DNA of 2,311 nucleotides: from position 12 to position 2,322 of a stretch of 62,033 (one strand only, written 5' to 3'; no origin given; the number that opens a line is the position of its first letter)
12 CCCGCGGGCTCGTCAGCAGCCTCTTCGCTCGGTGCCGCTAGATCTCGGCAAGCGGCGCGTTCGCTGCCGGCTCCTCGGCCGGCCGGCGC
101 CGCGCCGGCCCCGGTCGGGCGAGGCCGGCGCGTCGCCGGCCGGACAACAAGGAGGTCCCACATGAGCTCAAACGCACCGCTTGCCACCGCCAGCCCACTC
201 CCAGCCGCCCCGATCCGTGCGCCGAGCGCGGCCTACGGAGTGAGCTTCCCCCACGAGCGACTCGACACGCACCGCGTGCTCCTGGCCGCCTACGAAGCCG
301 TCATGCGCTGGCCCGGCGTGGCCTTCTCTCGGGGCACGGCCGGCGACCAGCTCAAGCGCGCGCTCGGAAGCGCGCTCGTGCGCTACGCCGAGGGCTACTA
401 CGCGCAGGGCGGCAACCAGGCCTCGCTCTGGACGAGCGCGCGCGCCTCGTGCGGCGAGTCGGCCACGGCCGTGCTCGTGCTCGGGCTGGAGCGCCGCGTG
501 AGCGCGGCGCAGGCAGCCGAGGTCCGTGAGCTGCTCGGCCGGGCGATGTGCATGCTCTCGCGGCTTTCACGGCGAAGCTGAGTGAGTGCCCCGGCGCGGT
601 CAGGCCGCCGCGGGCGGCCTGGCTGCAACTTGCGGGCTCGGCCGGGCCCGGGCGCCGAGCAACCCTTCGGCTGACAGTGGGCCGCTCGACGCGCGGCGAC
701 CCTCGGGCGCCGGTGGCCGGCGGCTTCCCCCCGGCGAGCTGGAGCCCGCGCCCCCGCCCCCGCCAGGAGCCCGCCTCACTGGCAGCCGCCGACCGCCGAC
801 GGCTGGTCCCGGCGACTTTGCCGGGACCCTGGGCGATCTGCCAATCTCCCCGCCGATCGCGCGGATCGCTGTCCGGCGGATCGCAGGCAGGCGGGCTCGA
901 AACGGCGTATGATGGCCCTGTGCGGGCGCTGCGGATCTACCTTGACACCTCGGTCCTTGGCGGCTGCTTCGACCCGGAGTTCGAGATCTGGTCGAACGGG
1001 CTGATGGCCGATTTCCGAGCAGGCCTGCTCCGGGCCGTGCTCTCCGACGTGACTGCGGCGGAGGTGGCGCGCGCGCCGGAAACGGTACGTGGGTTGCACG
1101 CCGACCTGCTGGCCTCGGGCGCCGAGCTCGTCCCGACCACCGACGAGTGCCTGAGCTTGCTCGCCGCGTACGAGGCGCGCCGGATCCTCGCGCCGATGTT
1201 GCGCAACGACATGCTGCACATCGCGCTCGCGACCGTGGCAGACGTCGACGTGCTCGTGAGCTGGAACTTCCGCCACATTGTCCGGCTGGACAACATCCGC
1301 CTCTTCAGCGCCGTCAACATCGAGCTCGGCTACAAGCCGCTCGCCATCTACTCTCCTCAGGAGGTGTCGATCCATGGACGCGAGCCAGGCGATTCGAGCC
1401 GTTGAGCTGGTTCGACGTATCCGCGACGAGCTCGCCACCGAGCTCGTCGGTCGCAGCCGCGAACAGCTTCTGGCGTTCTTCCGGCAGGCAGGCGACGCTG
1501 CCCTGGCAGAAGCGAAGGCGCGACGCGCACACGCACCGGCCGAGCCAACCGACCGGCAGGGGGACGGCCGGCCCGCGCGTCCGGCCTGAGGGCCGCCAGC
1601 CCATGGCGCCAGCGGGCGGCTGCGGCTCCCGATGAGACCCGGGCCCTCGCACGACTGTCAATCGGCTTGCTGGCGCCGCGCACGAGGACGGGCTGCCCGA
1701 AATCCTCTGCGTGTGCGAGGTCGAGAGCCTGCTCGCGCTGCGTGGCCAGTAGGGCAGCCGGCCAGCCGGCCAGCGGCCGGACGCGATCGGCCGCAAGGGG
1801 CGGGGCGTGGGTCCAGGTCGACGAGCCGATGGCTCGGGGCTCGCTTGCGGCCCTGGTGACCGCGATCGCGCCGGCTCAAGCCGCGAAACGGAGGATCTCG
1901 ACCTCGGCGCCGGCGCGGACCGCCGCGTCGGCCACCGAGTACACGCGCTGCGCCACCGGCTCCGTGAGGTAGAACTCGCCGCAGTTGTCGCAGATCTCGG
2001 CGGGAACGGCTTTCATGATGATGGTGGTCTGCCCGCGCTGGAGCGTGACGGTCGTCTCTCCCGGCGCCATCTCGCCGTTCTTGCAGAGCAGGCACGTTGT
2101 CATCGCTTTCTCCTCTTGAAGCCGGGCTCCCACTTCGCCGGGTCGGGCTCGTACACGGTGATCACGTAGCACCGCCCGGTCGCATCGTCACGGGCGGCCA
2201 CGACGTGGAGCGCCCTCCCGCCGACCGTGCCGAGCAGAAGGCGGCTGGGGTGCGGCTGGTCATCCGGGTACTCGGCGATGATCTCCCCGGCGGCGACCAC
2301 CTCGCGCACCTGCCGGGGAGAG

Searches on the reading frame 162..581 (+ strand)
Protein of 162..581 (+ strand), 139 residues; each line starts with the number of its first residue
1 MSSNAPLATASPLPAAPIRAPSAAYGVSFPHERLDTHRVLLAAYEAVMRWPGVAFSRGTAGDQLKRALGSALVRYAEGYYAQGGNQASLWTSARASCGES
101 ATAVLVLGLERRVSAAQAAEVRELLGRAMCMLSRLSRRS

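Call 34: search_protein_families(library=pfam, proteins=[window:162-581:+], max_evalue=0.01)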
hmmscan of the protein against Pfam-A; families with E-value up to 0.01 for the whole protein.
window:162-581:+ (139 aa): 1 family
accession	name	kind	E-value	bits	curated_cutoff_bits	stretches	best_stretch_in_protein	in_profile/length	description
PF05635.17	23S_rRNA_IVP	-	0.004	17.8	33.8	1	59-133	30-105/106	23S rRNA-intervening sequence protein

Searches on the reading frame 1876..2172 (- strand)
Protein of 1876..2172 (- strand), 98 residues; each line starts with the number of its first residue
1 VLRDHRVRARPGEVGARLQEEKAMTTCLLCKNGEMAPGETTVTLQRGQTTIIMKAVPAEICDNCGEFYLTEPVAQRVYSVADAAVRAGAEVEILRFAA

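Call 34: search_protein_families(library=pfam, proteins=[window:1876-2172:-], max_evalue=0.01)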
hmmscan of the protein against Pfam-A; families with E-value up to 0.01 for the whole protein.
window:1876-2172:- (98 aa): 2 families
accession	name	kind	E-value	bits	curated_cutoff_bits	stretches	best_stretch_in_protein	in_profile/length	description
PF15731.11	MqsA_antitoxin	-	0.00019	22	30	1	26-79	2-55/131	Antitoxin component of bacterial toxin-antitoxin system, MqsA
PF14122.12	YokU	-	0.00082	19.7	27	1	27-75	2-52/87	YokU-like protein, putative antitoxin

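Call 51: search_protein_families(library=ncbifam, proteins=[window:1876-2172:-], max_evalue=0.1)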
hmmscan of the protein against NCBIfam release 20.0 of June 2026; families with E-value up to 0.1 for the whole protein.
window:1876-2172:- (98 aa): 3 families
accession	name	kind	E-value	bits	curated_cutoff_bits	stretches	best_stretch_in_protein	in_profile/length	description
TIGR03831.1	YgiT_finger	domain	4.8e-12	46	20.2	1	27-71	1-45/46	YgiT-type zinc finger protein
TIGR03830.1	CxxCG_CxxCG_HTH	subfamily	2.3e-05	24.2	61.8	1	27-86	1-59/127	type II TA system antitoxin MqsA family protein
TIGR03829.1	YokU_near_AblA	hypoth_equivalog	0.079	13.3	90.85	0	27-75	2-52/89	YokU family protein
